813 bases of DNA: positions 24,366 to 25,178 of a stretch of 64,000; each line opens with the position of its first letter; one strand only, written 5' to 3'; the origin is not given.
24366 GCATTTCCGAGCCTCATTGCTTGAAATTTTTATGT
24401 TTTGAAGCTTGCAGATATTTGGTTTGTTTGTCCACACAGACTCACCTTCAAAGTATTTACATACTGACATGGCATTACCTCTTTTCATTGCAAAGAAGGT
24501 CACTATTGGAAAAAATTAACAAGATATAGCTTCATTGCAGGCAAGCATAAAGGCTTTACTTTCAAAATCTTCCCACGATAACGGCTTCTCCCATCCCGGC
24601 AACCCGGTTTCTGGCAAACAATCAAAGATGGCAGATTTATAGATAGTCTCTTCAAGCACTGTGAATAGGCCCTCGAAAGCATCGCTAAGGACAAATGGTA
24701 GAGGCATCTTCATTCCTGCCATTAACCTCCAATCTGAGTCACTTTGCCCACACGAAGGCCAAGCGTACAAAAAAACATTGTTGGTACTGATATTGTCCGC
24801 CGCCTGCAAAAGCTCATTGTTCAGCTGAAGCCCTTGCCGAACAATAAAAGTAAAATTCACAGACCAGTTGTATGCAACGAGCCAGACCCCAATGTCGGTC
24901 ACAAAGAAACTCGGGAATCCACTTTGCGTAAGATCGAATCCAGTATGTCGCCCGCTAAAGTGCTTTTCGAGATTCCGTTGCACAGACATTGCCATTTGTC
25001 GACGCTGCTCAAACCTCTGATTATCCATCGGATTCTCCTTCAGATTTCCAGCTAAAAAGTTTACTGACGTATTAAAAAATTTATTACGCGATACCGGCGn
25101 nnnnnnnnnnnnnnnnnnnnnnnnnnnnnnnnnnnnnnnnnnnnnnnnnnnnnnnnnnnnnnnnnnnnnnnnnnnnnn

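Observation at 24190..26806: AT-rich island with three unrecognisable small genes, inserted between a decayed and an intact hicAB copy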

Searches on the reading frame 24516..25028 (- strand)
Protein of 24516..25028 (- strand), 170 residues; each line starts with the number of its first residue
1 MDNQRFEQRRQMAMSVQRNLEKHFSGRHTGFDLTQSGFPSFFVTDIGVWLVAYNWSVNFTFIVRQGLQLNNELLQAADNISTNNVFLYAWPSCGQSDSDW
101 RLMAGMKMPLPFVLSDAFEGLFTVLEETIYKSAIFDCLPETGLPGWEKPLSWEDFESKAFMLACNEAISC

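Call 4: search_protein_families(library=pfam, proteins=[window:24516-25028:-], max_evalue=1)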
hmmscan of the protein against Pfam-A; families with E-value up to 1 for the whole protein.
window:24516-25028:- (170 aa): 0 families

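Call 6: search_protein_families(library=ncbifam, proteins=[window:24516-25028:-], max_evalue=1)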
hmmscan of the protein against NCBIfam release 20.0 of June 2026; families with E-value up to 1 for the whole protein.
window:24516-25028:- (170 aa): 0 families

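Call 7: search_protein_families(library=padloc, proteins=[window:24516-25028:-], max_evalue=1)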
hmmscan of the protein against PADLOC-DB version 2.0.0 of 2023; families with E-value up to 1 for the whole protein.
window:24516-25028:- (170 aa): 0 families

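Call 8: search_protein_families(library=phrogs, proteins=[window:24516-25028:-], max_evalue=1)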
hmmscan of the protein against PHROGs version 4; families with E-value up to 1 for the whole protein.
window:24516-25028:- (170 aa): 0 families

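Call 10: find_encoding_contigs(protein=window:24516-25028:-, flank=10000, max_places=10)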
Protein window:24516-25028:- (170 aa): no gene with exactly this product is on record in the collection.

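Call 12: find_homologous_proteins(query=window:24516-25028:-, max_evalue=0.01)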
Query window:24516-25028:- (170 aa): 1 proteins with E <= 0.01 among 7 candidates.
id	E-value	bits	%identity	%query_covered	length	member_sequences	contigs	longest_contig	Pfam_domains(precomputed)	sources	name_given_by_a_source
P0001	2.2e-113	394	100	100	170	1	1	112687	-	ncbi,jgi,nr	ncbi:MAG: hypothetical protein LBO07_03560 [Coriobacteriales bacterium]|jgi:hypothetical protein|nr:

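Call 18: find_encoding_contigs(protein=P0001, flank=10000, max_places=10)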
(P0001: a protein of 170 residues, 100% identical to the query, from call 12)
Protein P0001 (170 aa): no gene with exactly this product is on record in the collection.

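Call 19: search_dna_similar(query=window:24516-25028:-, collection=plasmids, mode=protein, max_evalue=1)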
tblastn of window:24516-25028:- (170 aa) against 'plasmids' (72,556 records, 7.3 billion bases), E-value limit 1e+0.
No match.

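Call 23: search_solved_structures(query=window:24516-25028:-, max_evalue=10)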
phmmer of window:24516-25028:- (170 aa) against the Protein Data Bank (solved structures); distinct sequences matched with E-value up to 10: 0.

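Call 32: search_protein_representatives(protein=window:24516-25028:-)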
Query: 170 residues. Proteins with E-value up to 0.001 (for the whole library): 3; up to 1e-10: 1; up to 1e-30: 1. The best 3 are listed.
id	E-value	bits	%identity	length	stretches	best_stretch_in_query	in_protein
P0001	7.1e-114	393.8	100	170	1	1-170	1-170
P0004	3.2e-06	43.3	30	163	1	41-141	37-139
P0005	5.1e-04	36.1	28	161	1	20-120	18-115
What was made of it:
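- Gene C has relatives at E 3e-6 and 5e-4 in a library of 1.8 billion proteins (call 32). Gene C belongs to a real, if tiny, protein family (call 32).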

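Call 33: predict_structure(protein=window:24516-25028:-)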
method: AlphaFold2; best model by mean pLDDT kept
length: 170 residues; sequences in the alignment: 1
mean_pLDDT: 37.2   pTM: 0.31
mean pLDDT of the five models: 37.2, 34.9, 34.3, 30.9, 30.5
residues with pLDDT >= 90: 0; 70-90: 0; 50-70: 11; < 50: 159
segments of 3 or more residues with pLDDT < 50: 4-6, 22-170
pLDDT, mean of each block of 10 residues (from residue 1): 50 50 43 39 41 39 39 40 36 32 29 28 28 31 37 39 30
secondary structure, 60 per line:
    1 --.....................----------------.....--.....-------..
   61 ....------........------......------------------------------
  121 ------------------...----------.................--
elements in order: H3-23 E40-44 E47-51 E59-64 H71-78 E85-90 H152-168
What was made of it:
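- Tried and rejected: The single-sequence AlphaFold model of gene C was unusable, at pLDDT 37 (call 33).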

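Call 36: search_protein_families(library=pfam, alignment_id=A1, max_evalue=10)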
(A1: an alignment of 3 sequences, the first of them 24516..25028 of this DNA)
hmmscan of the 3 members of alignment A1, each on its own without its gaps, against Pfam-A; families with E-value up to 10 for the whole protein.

A. member 1, window:24516-25028:- (170 aa): 0 families

B. families by the number of members that match (of 3 scanned): 3 families
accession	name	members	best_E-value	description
PF21185.3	RecD_N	1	0.13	RecBCD enzyme subunit RecD, N-terminal domain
PF20790.2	Reov_VP3_GTase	1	0.22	Reovirus VP3 protein, guanylyltransferase (GTase)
PF08393.18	DHC_N2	1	0.25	Dynein heavy chain, N-terminal region 2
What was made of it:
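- On YbjN / class I T3SS chaperone fold superfamily (gene C): Call 36 (no Pfam hit for any of the 3 family members).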

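Call 37: search_solved_structures(query=A1, max_evalue=10)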
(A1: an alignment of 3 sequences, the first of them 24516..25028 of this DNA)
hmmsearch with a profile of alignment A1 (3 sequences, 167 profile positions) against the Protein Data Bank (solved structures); distinct sequences matched with E-value up to 10: 1.
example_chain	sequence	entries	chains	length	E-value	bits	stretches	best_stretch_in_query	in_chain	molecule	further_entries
3oz2_A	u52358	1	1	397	1.5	11.8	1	107-136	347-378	Digeranylgeranylglycerophospholipid reductase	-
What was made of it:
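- On YbjN / class I T3SS chaperone fold superfamily (gene C): Call 37 (PDB profile search: nothing).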

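Call 38: list_cluster_members(proteins=[P0004, P0005, P0001])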
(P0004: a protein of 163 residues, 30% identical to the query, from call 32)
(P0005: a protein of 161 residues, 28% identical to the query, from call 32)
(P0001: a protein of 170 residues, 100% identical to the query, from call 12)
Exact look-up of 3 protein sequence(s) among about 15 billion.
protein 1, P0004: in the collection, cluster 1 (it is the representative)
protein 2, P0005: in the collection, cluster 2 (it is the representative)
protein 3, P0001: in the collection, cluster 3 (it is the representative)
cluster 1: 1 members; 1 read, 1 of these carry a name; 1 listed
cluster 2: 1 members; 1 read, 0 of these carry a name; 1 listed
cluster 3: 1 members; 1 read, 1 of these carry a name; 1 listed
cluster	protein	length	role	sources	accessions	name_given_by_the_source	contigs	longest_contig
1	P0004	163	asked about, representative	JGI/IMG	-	hypothetical protein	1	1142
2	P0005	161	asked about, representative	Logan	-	-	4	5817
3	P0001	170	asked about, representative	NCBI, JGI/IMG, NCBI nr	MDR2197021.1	MAG: hypothetical protein LBO07_03560 [Coriobacteriales bacterium] | hypothetical protein | hypothetical protein [Coriobacteriales bacterium]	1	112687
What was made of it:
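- The source is a MAG contig (calls 12, 38).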

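Call 39: find_related_loci(query=A1, collection=metagenome_contigs, flank=10000)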
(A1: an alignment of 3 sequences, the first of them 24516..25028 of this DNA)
Query A1 (170 aa) in metagenome_contigs; peptide patterns used: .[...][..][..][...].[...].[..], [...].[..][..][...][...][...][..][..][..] (x = any residue, [..] = any of these).
256 stretches matched a pattern, but none encodes a relative of the query by tblastn (E <= 1e-3).
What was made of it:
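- Tried and rejected: The metagenome scan with the gene C alignment found nothing (call 39).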

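Call 40: find_encoding_contigs(protein=P0005, flank=6000, max_places=6)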
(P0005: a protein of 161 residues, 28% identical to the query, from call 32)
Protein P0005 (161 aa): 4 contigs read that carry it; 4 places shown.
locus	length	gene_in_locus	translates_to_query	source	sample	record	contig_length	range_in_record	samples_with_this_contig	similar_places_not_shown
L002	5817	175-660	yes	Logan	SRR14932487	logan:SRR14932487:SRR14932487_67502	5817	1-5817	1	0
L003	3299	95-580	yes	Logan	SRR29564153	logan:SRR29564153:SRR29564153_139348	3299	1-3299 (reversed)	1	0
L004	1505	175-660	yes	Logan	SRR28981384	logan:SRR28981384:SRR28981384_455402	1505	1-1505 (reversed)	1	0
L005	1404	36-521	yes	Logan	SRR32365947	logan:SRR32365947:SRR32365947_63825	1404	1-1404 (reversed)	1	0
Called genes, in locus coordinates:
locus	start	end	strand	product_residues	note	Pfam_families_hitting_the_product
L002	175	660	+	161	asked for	-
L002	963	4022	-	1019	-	PF13676:TIR_2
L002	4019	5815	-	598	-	?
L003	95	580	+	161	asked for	-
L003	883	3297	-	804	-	?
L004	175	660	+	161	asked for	-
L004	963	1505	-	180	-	?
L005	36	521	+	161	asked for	-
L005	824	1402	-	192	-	?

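Call 41: find_encoding_contigs(protein=P0004, flank=6000, max_places=6)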
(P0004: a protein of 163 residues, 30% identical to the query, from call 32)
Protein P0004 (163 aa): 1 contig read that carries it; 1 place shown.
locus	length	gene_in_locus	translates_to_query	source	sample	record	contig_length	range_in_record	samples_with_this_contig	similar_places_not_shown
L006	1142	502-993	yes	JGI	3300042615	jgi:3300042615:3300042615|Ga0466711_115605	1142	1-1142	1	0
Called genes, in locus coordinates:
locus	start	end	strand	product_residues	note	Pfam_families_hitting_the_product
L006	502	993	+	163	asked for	-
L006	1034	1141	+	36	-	?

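Call 48: search_protein_families(library=pfam, proteins=[L002:963-4022:-, L002:4019-5815:-, L002:721-825:+], max_evalue=0.1)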
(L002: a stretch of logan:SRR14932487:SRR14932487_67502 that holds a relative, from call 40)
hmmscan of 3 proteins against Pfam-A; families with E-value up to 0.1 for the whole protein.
L002:963-4022:- (1019 aa): 3 families
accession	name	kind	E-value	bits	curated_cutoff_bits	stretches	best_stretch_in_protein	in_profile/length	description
PF13676.11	TIR_2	-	4.2e-15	56.7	28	1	18-134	1-119/122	TIR domain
PF01582.25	TIR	-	0.0057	16.9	21.3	1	18-96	4-85/179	TIR domain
PF08937.16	ThsB_TIR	-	0.051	14.4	21.2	0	55-104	47-96/100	Thoeris protein ThsB, TIR-like domain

L002:4019-5815:- (598 aa): 1 family
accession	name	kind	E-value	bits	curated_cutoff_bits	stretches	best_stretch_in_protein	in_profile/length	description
PF14083.11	PGDYG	-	5.9e-05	23.8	27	0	467-534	32-101/102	PGDYG protein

L002:721-825:+ (34 aa): 0 families
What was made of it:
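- One remote relative of gene C (P0005) lies next to a convergent 1019-aa TIR-domain protein (calls 40, 48).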

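Call 51: search_dna_similar(query=window:24516-25028:-, collection=phages, mode=protein, max_evalue=1)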
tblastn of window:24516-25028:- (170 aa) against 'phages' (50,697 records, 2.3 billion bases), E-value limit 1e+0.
No match.

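Call 67: predict_structure(alignment_id=A1)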
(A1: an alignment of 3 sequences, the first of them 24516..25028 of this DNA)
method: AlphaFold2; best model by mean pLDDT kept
length: 170 residues; sequences in the alignment: 3
mean_pLDDT: 62.4   pTM: 0.56
mean pLDDT of the five models: 62.4, 61.4, 60.8, 60.4, 58.0
residues with pLDDT >= 90: 0; 70-90: 73; 50-70: 55; < 50: 42
segments of 3 or more residues with pLDDT < 50: 34-36, 131-135, 139-170
pLDDT, mean of each block of 10 residues (from residue 1): 70 73 63 50 64 73 75 82 76 73 78 68 59 48 39 41 29
secondary structure, 60 per line:
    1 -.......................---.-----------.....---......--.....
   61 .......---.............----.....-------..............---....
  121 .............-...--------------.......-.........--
elements in order: H2-24 E40-44 E48-53 E56-67 H71-83 E88-92 E100-109 H110-113 H117-133 H152-158 H160-168
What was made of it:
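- On YbjN / class I T3SS chaperone fold superfamily (gene C): Call 67 (pLDDT 62.4; core blocks 63-82).
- AlphaFold2 with a 3-sequence alignment gives pLDDT 62.4, pTM 0.56 and the topology a-b-b-b-a-b-b-a (call 67).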

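Call 69: fold_search(model_id=the predicted structure, library=pdb)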
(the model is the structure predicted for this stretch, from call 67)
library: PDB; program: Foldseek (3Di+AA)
matches with E <= 10: 1781; with E <= 0.001: 1
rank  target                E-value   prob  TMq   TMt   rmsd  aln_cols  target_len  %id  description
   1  6vu7_D                8.3e-04  1.00  0.48  0.58   5.5       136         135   12  Crystal structure of YbjN, a putative transcription regulator from E. coli (released 2020-03-11)
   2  1s28_A                1.1e-03  1.00  0.43  0.52   5.2       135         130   16  Crystal Structure of AvrPphF ORF1, the Chaperone for the Type III Effector AvrPphF ORF2 from P. syringae (released 2004-09-14)
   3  6vu7_C                1.8e-03  1.00  0.44  0.50   4.5       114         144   12  Crystal structure of YbjN, a putative transcription regulator from E. coli (released 2020-03-11)
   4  5fr7_A                2.3e-03  1.00  0.48  0.55   4.5       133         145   12  Erwinia amylovora AmyR amylovoran repressor, a member of the YbjN protein family (released 2017-01-18)
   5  5fr7_B                2.3e-03  1.00  0.48  0.54   4.5       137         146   12  Erwinia amylovora AmyR amylovoran repressor, a member of the YbjN protein family (released 2017-01-18)
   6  5frk_B                5.1e-03  1.00  0.45  0.52   4.9       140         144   13  SeMet crystal structure of Erwinia amylovora AmyR amylovoran repressor, a member of the YbjN protein family (released 2017-02-15)
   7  6vu7_A                5.5e-03  1.00  0.45  0.52   4.7       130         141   13  Crystal structure of YbjN, a putative transcription regulator from E. coli (released 2020-03-11)
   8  6vu7_B                6.5e-03  1.00  0.34  0.40   4.1        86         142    9  Crystal structure of YbjN, a putative transcription regulator from E. coli (released 2020-03-11)
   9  5z38_D                1.0e-02  0.82  0.34  0.37   9.7       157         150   17  Crystal structure of CsrA bound to CesT (released 2018-04-04)
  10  3epu_A                1.1e-02  0.96  0.37  0.45   7.6       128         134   14  Crystal Structure of STM2138, a novel virulence chaperone in Salmonella (released 2009-09-29)
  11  4hwa_A                1.8e-02  0.66  0.30  0.22  12.9       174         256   13  Crystal Structure of Escherichia coli MscS Wildtype (Open State) (released 2013-02-13)
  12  9p0n_A                2.8e-02  0.60  0.31  0.22  14.4       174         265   13  MscS in Glyco-DIBMA Native Nanodiscs (C7 symmetry) (released 2026-01-28)
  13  7onj_A                3.6e-02  0.51  0.28  0.21  14.4       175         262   11  Mechanosensitive channel MscS solubilized with LMNG in open conformation (released 2021-09-01)
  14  3tu3_A                6.1e-02  0.47  0.28  0.36   9.2       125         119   13  1.92 Angstrom resolution crystal structure of the full-length SpcU in complex with full-length ExoU from the type III  (released 2012-05-23)
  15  1xkp_B                6.5e-02  0.54  0.27  0.35   8.9       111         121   18  Crystal structure of the virulence factor YopN in complex with its heterodimeric chaperone SycN-YscB (released 2005-03-22)
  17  3kxy_B                7.3e-02  0.94  0.48  0.59   4.7       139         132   16  Crystal Structure of the ExsC-ExsE Complex (released 2010-06-30)
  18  9uwz_A                8.2e-02  0.87  0.38  0.46   5.3       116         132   15  Crystal structure of the type III secretion chaperone VecA from Vibrio parahaemolyticus (released 2025-06-25)
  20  4h5b_B                9.8e-02  0.38  0.33  0.36   9.6       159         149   13  Crystal Structure of DR_1245 from Deinococcus radiodurans (released 2013-01-30)
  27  3kxy_D                1.6e-01  0.75  0.40  0.49   4.7       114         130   12  Crystal Structure of the ExsC-ExsE Complex (released 2010-06-30)
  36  3kxy_J                2.1e-01  0.77  0.45  0.56   4.6       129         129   10  Crystal Structure of the ExsC-ExsE Complex (released 2010-06-30)
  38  3kxy_H                2.2e-01  0.77  0.45  0.55   4.6       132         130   10  Crystal Structure of the ExsC-ExsE Complex (released 2010-06-30)
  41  3kxy_A                2.4e-01  0.77  0.38  0.47   3.9       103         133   13  Crystal Structure of the ExsC-ExsE Complex (released 2010-06-30)
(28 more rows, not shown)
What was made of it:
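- On YbjN / class I T3SS chaperone fold superfamily (gene C): Call 69 (the top 10 hits are all members; E 8e-4 to 1e-2; TM normalised to target up to 0.58).
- ExsC 3kxy, VecA 9uwz and DR_1245 4h5b rank lower, interspersed with unrelated hits (call 69). Foldseek E-values are 1e-3 to 1e-1 and TM-scores 0.5-0.6 (call 69).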

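Call 72: fold_search(model_id=the predicted structure, library=viral)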
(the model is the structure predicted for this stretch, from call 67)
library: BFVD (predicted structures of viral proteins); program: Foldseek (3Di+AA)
matches with E <= 10: 1221; with E <= 0.001: 0
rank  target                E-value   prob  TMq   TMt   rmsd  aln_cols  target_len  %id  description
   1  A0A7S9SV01            5.1e-03  0.51  0.24  0.20  16.0       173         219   10  (no name in the UniProt tables at hand)
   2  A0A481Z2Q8            1.4e-02  0.75  0.30  0.13  10.8       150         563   12  Regulator of chromosome condensation protein [Pithovirus LCPAC101]
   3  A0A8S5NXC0            1.8e-02  0.38  0.20  0.24  24.4       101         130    7  Uncharacterized protein [Microviridae sp. ctX0F7]
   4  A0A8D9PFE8            2.0e-02  0.35  0.23  0.27  13.0       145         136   12  (no name in the UniProt tables at hand)
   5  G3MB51                2.5e-02  0.69  0.27  0.33  11.0       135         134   13  Gp671 [Bacillus phage G]
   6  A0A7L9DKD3            3.8e-02  0.60  0.30  0.17  11.2       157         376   10  E4.3 protein [Passerine adenovirus 1]
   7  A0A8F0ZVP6            4.0e-02  0.16  0.19  0.21  14.2       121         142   10  Nonstructural protein 8 [Alphacoronavirus sp.]
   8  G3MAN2                4.2e-02  0.38  0.26  0.27   9.0       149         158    5  Gp491 [Bacillus phage G]
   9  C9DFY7                4.5e-02  0.93  0.39  0.39   5.7       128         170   14  Uncharacterized protein [Delftia phage PhiW-14]
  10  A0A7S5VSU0            4.8e-02  0.16  0.20  0.14  18.0       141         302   13  (no name in the UniProt tables at hand)
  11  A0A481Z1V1            5.7e-02  0.35  0.26  0.27  13.4       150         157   13  Uncharacterized protein [Mimivirus LCMiAC01]
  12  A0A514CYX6            6.1e-02  0.33  0.23  0.30   9.9       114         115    6  Uncharacterized protein [Leviviridae sp.]
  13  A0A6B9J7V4            6.4e-02  0.41  0.25  0.21  14.4       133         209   11  Uncharacterized protein [Vibrio phage vB_VchM_Kuja]
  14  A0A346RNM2            6.4e-02  0.28  0.22  0.15  14.3       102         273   16  Protein kinase 1 [Cryptophlebia peltastica nucleopolyhedrovirus]
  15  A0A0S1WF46            6.8e-02  0.30  0.27  0.28   7.7       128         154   19  (no name in the UniProt tables at hand)
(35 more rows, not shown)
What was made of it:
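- Tried and rejected: Foldseek against viral structures found nothing significant (call 72).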

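Call 81: find_related_loci(query=A1, collection=viral_contigs, flank=5000)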
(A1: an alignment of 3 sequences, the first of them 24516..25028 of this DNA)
Query A1 (170 aa) in viral_contigs; peptide patterns used: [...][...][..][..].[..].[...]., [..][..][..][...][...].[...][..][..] (x = any residue, [..] = any of these).
17 stretches matched a pattern, but none encodes a relative of the query by tblastn (E <= 1e-3).
